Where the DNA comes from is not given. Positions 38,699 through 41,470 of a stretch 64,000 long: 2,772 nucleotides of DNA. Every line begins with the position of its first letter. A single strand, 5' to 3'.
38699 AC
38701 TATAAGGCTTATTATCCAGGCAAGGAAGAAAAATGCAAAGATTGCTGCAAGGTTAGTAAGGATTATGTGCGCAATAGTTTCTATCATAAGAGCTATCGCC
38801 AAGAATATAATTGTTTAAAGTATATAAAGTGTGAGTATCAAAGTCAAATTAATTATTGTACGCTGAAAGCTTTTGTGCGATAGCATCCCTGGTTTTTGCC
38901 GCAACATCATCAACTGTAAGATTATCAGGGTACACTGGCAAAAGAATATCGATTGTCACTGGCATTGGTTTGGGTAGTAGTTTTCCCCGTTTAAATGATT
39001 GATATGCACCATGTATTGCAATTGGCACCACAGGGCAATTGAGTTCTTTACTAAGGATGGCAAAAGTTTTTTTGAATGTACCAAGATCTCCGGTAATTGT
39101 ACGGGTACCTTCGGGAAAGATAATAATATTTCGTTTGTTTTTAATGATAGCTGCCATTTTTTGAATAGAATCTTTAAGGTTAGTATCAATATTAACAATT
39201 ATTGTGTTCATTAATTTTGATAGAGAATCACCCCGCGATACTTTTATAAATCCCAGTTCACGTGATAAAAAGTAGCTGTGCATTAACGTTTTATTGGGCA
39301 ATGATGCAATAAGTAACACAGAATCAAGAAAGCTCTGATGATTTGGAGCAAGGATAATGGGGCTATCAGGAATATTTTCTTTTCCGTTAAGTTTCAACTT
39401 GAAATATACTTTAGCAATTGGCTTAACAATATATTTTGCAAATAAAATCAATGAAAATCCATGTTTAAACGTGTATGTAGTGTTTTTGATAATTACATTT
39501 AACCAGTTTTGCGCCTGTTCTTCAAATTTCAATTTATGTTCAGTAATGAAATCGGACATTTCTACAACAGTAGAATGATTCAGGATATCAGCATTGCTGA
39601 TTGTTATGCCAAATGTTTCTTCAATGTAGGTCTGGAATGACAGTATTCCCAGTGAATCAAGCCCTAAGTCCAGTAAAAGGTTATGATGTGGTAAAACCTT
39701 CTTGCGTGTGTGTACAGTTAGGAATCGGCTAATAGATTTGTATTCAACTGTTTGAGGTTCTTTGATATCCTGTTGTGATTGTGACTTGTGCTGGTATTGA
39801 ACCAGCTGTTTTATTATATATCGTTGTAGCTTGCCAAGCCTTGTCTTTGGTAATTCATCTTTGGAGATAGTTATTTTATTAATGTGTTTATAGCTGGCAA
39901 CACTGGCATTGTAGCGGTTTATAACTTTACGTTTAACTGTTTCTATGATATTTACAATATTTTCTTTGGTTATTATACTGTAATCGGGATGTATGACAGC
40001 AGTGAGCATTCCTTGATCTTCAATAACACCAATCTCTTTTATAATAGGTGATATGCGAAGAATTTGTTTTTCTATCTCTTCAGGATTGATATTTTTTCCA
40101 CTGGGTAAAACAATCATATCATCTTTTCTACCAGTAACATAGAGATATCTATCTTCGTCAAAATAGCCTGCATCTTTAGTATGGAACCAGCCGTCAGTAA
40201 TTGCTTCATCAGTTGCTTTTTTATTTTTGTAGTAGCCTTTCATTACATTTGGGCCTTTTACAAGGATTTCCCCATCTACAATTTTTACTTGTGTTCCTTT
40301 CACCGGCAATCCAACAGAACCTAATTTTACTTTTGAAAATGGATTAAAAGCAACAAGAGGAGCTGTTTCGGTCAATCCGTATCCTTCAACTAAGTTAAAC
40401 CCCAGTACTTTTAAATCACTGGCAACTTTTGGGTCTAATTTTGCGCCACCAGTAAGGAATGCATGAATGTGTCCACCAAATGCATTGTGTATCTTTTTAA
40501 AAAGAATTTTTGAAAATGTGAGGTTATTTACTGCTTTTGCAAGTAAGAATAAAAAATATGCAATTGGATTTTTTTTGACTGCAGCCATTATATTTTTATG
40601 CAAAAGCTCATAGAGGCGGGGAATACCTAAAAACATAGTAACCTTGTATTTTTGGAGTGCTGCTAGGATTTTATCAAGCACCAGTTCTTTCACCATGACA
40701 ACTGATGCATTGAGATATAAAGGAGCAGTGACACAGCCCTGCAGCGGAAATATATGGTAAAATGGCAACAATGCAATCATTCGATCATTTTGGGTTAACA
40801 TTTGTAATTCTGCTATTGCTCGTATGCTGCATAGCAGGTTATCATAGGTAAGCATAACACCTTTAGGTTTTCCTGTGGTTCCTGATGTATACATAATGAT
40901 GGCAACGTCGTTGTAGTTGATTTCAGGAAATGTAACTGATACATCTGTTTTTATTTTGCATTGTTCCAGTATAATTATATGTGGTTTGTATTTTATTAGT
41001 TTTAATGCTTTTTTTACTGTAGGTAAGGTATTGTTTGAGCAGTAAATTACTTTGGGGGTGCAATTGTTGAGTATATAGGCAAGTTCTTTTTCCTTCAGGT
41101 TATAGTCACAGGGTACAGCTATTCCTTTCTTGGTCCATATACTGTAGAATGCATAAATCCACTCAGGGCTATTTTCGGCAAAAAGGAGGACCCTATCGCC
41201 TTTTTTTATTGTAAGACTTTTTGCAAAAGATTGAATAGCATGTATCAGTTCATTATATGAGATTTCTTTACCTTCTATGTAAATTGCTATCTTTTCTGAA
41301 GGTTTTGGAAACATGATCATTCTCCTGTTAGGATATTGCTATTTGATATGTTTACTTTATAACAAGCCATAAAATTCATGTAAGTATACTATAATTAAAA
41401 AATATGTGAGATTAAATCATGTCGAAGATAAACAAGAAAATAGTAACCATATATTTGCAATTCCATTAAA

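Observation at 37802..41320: Candidate lipid acylation/remodelling operon: acyl-AMP ligase-ACP-PlsC tri-domain fusion, DUF1295 membrane enzyme, and an unannotated 55-aa protein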

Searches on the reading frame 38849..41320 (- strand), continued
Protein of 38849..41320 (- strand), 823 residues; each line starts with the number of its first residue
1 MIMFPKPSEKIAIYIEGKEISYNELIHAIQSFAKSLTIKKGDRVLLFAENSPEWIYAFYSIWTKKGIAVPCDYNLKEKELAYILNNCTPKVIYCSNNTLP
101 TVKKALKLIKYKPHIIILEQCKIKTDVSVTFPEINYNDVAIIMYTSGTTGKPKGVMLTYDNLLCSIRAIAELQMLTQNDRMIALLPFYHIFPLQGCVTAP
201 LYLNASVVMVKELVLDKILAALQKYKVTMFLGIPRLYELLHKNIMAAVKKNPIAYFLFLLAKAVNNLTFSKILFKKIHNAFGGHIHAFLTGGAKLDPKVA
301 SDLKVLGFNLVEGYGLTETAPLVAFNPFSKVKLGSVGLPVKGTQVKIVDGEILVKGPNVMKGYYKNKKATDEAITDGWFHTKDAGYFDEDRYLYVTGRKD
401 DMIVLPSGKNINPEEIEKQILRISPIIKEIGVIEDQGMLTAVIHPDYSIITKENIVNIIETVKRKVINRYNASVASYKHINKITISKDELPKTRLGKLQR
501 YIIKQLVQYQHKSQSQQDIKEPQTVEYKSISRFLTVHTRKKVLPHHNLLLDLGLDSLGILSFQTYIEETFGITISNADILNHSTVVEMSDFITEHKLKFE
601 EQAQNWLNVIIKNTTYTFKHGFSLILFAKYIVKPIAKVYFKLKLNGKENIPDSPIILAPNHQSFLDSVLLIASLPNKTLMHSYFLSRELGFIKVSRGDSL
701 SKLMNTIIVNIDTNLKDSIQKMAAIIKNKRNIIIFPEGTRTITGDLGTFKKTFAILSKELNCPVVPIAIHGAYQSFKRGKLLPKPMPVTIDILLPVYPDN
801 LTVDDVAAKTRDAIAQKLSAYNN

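Call 97: fold_search(model_id=the predicted structure, library=pdb)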
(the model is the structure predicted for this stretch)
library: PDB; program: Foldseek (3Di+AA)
matches with E <= 10: 1774; with E <= 0.001: 636
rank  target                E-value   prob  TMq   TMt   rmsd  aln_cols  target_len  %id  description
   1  4gxr                  4.5e-36  1.00  0.50  0.79   3.6       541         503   24  Structure of ATP bound RpMatB-BxBclM chimera B3 (released 2012-10-24)
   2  4fut                  2.3e-35  1.00  0.50  0.79   3.5       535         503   25  Crystal structure of ATP bound MatB from Rhodopseudomonas palustris (released 2012-07-25)
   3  4fuq_D                3.8e-35  1.00  0.44  0.69   6.6       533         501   26  Crystal structure of apo MatB from Rhodopseudomonas palustris (released 2012-07-25)
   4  4gxq_A                5.3e-35  1.00  0.50  0.79   3.6       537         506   26  Crystal Structure of ATP bound RpMatB-BxBclM chimera B1 (released 2012-10-24)
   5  4fuq_C                6.6e-35  1.00  0.44  0.68   6.3       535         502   25  Crystal structure of apo MatB from Rhodopseudomonas palustris (released 2012-07-25)
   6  4fuq_A                2.8e-34  1.00  0.44  0.69   6.6       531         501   26  Crystal structure of apo MatB from Rhodopseudomonas palustris (released 2012-07-25)
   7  5ie2_A                9.3e-34  1.00  0.48  0.76   5.2       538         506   25  Crystal structure of a plant enzyme (released 2016-12-07)
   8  8weu                  1.4e-33  1.00  0.49  0.81   4.0       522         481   24  Crystal structure of Feruoyl-CoA Synthetase from Amycolatopsis thermoflava (released 2024-09-25)
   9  5ie3_A                2.8e-33  1.00  0.48  0.76   5.1       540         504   25  Crystal structure of a plant enzyme (released 2016-12-07)
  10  4r0m_A                4.1e-33  1.00  0.49  0.62  11.4       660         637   20  Structure of McyG A-PCP complexed with phenylalanyl-adenylate (released 2015-04-15)
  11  8wev_A                4.3e-33  1.00  0.49  0.81   3.6       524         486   23  Crystal structure of Feruoyl-CoA Synthetase complexed with AMP from Amycolatopsis thermoflava (released 2024-09-25)
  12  8wev_B                5.7e-33  1.00  0.47  0.79   4.5       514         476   25  Crystal structure of Feruoyl-CoA Synthetase complexed with AMP from Amycolatopsis thermoflava (released 2024-09-25)
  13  5x8f_B                8.9e-33  1.00  0.41  0.66  10.2       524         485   25  Ternary complex structure of a double mutant I454RA456K of o-Succinylbenzoate CoA Synthetase (MenE) from Bacillus Subt (released 2017-06-07)
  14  5ie0_A                1.0e-32  1.00  0.47  0.74   5.5       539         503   25  Crystal structure of a plant enzyme (released 2016-12-07)
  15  4wv3_A                1.2e-32  1.00  0.47  0.73   5.5       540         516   22  Crystal structure of the anthranilate CoA ligase AuaEII in complex with anthranoyl-AMP (released 2015-11-11)
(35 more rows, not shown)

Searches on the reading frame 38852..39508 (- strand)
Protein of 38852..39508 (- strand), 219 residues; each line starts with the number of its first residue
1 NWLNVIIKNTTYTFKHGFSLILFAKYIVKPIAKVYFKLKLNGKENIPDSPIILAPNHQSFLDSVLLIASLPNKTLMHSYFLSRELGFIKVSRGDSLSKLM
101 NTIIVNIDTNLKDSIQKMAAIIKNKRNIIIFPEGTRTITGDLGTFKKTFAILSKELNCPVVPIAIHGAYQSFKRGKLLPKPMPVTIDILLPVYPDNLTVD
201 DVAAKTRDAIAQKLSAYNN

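Call 30: search_protein_families(library=ncbifam, proteins=[window:38852-39508:-], max_evalue=0.01)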
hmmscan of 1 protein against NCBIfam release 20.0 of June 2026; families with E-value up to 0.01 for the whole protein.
seq(219 aa): 9 families
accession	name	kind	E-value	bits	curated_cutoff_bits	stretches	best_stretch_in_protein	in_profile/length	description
NF006386.0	PRK08633.1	equivalog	2.7e-20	71.7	1221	1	23-176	414-565/1147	acyl-[ACP]--phospholipid O-acyltransferase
TIGR00530.1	AGP_acyltrn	subfamily_domain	1.9e-16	60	102.95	1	36-165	2-129/130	1-acylglycerol-3-phosphate O-acyltransferase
NF005291.0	PRK06814.1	equivalog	2.9e-15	55.3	1349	1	25-212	428-613/1140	acyl-[ACP]--phospholipid O-acyltransferase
NF005959.0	PRK08043.1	equivalog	4.3e-14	51.7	886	1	27-178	5-151/719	bifunctional acyl-ACP--phospholipid O-acyltransferase/long-chain-fatty-acid--ACP ligase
NF053697.1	LyGlyAclTfGlsABct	equivalog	1.2e-06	27.9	260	1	26-170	51-198/267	lyso-glycine lipid O-acyltransferase GlsA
NF052615.1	orn_lipid_OlsF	equivalog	0.00019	20.1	620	1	96-168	123-199/570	bifunctional ornithine lipid synthase OlsF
NF058536.1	LPAAT_acyl_YihG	equivalog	0.00072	18.9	260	1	28-88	62-121/290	1-acylglycerol-3-phosphate O-acyltransferase, YihG family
NF010621.0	PRK14014.1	domain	0.001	18.2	186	1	25-88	64-126/301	acetyltransferase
NF052552.1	LyOrLpactfOlsARHOCB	equivalog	0.0078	15.2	300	1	53-149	90-180/271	lyso-ornithine lipid O-acyltransferase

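Call 31: search_solved_structures(query=window:38852-39508:-, max_evalue=1, show_alignments=1)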
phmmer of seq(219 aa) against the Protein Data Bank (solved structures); distinct sequences matched with E-value up to 1: 1.
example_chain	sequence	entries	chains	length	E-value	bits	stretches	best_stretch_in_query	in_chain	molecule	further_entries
5kym_A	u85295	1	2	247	2.2e-12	50.7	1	34-205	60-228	1-acyl-sn-glycerol-3-phosphate acyltransferase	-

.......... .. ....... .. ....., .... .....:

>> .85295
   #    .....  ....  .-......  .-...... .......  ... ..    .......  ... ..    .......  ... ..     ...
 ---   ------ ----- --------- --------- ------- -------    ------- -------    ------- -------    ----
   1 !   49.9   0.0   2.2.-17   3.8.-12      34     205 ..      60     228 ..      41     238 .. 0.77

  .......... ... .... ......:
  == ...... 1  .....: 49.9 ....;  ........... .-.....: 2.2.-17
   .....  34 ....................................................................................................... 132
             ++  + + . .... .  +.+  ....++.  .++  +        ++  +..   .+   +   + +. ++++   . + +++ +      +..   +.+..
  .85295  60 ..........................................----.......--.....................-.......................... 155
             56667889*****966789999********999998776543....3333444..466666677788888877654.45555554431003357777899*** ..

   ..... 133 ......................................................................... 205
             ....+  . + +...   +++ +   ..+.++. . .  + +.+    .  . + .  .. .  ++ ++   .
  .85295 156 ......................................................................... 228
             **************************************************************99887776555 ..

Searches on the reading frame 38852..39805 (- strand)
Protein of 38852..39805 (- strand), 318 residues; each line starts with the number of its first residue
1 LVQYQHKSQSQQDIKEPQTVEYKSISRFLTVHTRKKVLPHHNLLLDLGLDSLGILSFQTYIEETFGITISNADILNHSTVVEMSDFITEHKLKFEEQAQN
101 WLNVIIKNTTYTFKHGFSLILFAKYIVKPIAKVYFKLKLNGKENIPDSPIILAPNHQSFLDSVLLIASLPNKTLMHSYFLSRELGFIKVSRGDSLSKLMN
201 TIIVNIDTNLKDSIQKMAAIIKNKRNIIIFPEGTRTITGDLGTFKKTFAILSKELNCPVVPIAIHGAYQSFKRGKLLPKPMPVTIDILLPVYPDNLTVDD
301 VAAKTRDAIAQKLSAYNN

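Call 98: search_protein_representatives(protein=window:38852-39805:-)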
Query: 318 residues. Proteins with E-value up to 0.001 (for the whole library): 14153; up to 1e-10: 2324; up to 1e-30: 126. The best 150 are listed.
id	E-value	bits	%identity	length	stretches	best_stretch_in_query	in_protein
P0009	1.4e-66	241.6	39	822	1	9-312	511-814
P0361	7.8e-65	235.8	41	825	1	14-316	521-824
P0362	1.5e-60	221.8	40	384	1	9-303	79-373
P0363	8.0e-60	219.4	37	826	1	12-314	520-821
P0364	1.8e-59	218.2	36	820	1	12-313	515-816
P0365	3.6e-59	217.2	38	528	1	10-313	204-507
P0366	9.0e-59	215.9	36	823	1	9-312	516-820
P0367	1.1e-58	215.7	36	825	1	5-307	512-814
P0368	2.8e-58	214.3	37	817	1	9-312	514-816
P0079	3.6e-58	214.0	35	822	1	13-312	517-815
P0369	7.7e-58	212.9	36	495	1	15-310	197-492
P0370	1.7e-57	211.8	41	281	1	37-312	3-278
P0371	2.8e-57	211.1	36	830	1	8-314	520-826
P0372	2.8e-56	207.7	37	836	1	23-314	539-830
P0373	2.4e-55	204.7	38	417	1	10-309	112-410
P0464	2.1e-35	139.2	34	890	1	14-285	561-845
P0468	3.9e-34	135.1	33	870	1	34-310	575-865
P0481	3.3e-31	125.4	34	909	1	42-291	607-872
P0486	2.1e-30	122.8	28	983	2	13-303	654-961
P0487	3.5e-30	122.1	37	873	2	126-296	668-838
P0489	4.6e-30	121.7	28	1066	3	15-287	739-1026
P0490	6.6e-30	121.2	35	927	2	111-286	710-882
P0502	8.6e-29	117.5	34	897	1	41-285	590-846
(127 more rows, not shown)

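Call 99: search_protein_families(library=pfam, proteins=[P0489, P0486, P0490, P0481, P0502, P0464, P0487, P0468], max_evalue=0.001)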
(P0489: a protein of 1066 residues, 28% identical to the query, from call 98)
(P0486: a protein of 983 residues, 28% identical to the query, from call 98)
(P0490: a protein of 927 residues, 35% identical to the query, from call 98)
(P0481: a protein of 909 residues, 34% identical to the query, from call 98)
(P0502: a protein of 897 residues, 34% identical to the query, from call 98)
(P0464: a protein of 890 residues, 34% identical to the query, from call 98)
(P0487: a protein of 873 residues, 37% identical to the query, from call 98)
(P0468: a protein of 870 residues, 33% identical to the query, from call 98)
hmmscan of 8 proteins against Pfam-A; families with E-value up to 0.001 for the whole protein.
P0489 (1066 aa): 4 families
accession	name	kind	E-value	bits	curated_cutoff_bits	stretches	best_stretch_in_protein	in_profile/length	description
PF00501.34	AMP-binding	-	2.8e-74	250.7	29.9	1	7-394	1-384/384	AMP-binding enzyme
PF00550.31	PP-binding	-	4.3e-24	85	20.8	3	587-641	17-67/67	Phosphopantetheine attachment site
PF01553.26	Acyltransferase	-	1.4e-18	67.4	23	1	880-1003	6-131/132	Acyltransferase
PF23562.2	AMP-binding_C_3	-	0.00031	21.5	20.8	1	431-543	2-114/124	AMP-binding enzyme C-terminal domain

P0486 (983 aa): 5 families
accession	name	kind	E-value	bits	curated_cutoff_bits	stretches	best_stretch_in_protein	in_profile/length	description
PF00501.34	AMP-binding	-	1.6e-81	274.5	29.9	1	14-397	3-384/384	AMP-binding enzyme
PF01553.26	Acyltransferase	-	1.2e-19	70.8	23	1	796-922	3-131/132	Acyltransferase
PF00550.31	PP-binding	-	3.4e-16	59.7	20.8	2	669-729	6-65/67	Phosphopantetheine attachment site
PF13193.12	AMP-binding_C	-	7.8e-07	30.4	24.5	1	448-535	1-76/76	AMP-binding enzyme C-terminal domain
PF23562.2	AMP-binding_C_3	-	0.00062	20.6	20.8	0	434-538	2-105/124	AMP-binding enzyme C-terminal domain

P0490 (927 aa): 4 families
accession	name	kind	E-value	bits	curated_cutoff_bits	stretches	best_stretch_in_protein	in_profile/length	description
PF00501.34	AMP-binding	-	1e-81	275.2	29.9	1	18-408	1-384/384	AMP-binding enzyme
PF01553.26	Acyltransferase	-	2.6e-23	82.7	23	1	735-860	3-131/132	Acyltransferase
PF00550.31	PP-binding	-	6.3e-06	26.8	20.8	1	590-655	2-66/67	Phosphopantetheine attachment site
PF23562.2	AMP-binding_C_3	-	3.8e-05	24.5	20.8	1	445-560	2-114/124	AMP-binding enzyme C-terminal domain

P0481 (909 aa): 3 families
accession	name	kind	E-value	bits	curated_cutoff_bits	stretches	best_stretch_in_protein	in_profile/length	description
PF00501.34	AMP-binding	-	1.6e-76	258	29.9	1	14-408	4-384/384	AMP-binding enzyme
PF01553.26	Acyltransferase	-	2.1e-24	86.3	23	1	717-846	1-132/132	Acyltransferase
PF00550.31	PP-binding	-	1.2e-07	32.4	20.8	1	587-649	2-64/67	Phosphopantetheine attachment site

P0502 (897 aa): 4 families
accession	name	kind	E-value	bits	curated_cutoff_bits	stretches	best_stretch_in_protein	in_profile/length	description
PF00501.34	AMP-binding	-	8.3e-85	285.3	29.9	1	10-404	2-384/384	AMP-binding enzyme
PF01553.26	Acyltransferase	-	6.8e-25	87.8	23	1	699-825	2-131/132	Acyltransferase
PF00550.31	PP-binding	-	6.4e-12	46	20.8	1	571-635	1-66/67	Phosphopantetheine attachment site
PF13193.12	AMP-binding_C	-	3.3e-05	25.2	24.5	1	460-537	6-76/76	AMP-binding enzyme C-terminal domain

P0464 (890 aa): 6 families
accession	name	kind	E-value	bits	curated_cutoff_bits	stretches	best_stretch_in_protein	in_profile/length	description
PF00501.34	AMP-binding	-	5.6e-89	299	29.9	1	9-404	1-384/384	AMP-binding enzyme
PF01553.26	Acyltransferase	-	1.3e-21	77.2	23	1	697-825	1-132/132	Acyltransferase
PF00550.31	PP-binding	-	3.5e-09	37.2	20.8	1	572-634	3-66/67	Phosphopantetheine attachment site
PF23562.2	AMP-binding_C_3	-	2.4e-05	25.2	20.8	1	441-550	2-115/124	AMP-binding enzyme C-terminal domain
PF13193.12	AMP-binding_C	-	2.7e-05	25.4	24.5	1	455-537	1-76/76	AMP-binding enzyme C-terminal domain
PF23297.2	ACP_SdgA_C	-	0.00034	21.1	27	1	585-649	30-93/95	Highly reducing polyketide synthase sdgA, C-terminal ACP domain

P0487 (873 aa): 5 families
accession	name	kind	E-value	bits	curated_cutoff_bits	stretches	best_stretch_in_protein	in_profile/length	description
PF00501.34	AMP-binding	-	5.3e-78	262.9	29.9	1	10-362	1-384/384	AMP-binding enzyme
PF01553.26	Acyltransferase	-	2.5e-23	82.8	23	1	680-806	3-131/132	Acyltransferase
PF00550.31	PP-binding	-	9.2e-09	35.9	20.8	1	546-608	3-65/67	Phosphopantetheine attachment site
PF13193.12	AMP-binding_C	-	1e-05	26.8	24.5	1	413-498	1-76/76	AMP-binding enzyme C-terminal domain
PF23562.2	AMP-binding_C_3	-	4.5e-05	24.3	20.8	1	399-511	2-115/124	AMP-binding enzyme C-terminal domain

P0468 (870 aa): 5 families
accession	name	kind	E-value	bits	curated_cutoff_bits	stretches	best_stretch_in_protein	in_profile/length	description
PF00501.34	AMP-binding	-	8.8e-86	288.5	29.9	1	10-397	2-384/384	AMP-binding enzyme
PF01553.26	Acyltransferase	-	1.1e-24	87.2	23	1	693-819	3-131/132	Acyltransferase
PF00550.31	PP-binding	-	1.6e-07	31.9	20.8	1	578-626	18-65/67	Phosphopantetheine attachment site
PF23562.2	AMP-binding_C_3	-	8.6e-06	26.6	20.8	1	434-539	2-113/124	AMP-binding enzyme C-terminal domain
PF13193.12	AMP-binding_C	-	0.00018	22.8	24.5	1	448-528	1-76/76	AMP-binding enzyme C-terminal domain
